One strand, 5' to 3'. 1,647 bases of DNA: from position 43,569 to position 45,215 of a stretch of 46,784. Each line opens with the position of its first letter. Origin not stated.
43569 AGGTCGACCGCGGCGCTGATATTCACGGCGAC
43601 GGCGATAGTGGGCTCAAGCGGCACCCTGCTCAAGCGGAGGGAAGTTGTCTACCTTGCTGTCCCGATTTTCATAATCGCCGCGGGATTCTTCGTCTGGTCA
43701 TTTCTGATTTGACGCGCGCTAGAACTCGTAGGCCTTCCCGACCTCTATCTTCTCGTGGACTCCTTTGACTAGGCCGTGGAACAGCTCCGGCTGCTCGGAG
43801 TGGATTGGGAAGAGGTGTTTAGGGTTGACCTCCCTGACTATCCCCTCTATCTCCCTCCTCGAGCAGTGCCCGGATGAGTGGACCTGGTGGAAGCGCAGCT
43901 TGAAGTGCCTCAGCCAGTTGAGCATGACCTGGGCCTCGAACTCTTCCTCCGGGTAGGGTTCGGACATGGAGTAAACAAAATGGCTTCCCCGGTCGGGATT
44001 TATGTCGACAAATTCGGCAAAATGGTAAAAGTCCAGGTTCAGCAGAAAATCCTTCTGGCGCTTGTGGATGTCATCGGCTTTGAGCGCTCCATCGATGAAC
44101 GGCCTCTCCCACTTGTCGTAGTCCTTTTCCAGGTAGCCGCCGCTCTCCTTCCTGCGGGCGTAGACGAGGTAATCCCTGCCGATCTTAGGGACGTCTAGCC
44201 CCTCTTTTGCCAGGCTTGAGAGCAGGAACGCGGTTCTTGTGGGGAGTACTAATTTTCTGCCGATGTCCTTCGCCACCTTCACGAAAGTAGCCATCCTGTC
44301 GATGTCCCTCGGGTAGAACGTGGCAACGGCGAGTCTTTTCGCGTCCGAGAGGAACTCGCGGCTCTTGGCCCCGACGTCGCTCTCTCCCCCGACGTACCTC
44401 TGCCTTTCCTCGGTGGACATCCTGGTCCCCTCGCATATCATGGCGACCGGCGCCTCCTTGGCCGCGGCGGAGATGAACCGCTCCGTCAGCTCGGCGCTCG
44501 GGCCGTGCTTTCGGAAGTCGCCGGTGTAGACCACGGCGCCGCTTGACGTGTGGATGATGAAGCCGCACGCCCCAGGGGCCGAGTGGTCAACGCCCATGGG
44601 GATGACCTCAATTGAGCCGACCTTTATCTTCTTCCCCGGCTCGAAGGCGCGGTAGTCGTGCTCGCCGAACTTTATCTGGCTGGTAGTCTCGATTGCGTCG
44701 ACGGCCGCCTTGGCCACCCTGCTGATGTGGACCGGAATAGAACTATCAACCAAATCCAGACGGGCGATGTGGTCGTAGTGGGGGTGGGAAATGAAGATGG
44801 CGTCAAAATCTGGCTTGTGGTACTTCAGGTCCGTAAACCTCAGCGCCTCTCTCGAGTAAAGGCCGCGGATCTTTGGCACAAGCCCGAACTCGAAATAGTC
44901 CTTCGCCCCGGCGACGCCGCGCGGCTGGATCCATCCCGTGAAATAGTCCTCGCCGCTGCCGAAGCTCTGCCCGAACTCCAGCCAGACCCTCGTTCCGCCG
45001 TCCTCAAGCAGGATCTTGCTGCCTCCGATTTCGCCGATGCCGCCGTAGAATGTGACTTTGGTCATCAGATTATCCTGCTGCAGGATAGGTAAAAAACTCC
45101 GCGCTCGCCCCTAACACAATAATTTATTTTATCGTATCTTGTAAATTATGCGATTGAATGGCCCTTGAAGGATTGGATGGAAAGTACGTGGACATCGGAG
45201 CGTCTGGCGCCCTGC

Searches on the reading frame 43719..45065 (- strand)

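Call 39: search_protein_families(library=pfam, proteins=[window:43719-45065:-], max_evalue=0.001)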
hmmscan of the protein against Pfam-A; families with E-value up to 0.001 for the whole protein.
window:43719-45065:- (448 aa): 3 families
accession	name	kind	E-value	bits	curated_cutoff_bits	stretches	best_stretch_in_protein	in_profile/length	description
PF12706.13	Lactamase_B_2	-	6e-12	46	27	1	83-188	27-147/200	Beta-lactamase superfamily domain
PF00753.33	Lactamase_B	-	3e-09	37.5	22.7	1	77-194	34-160/196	Metallo-beta-lactamase superfamily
PF07521.17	RMMBL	-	4.5e-07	30.2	21.6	1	389-427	5-44/63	Zn-dependent metallo-hydrolase RNA specificity domain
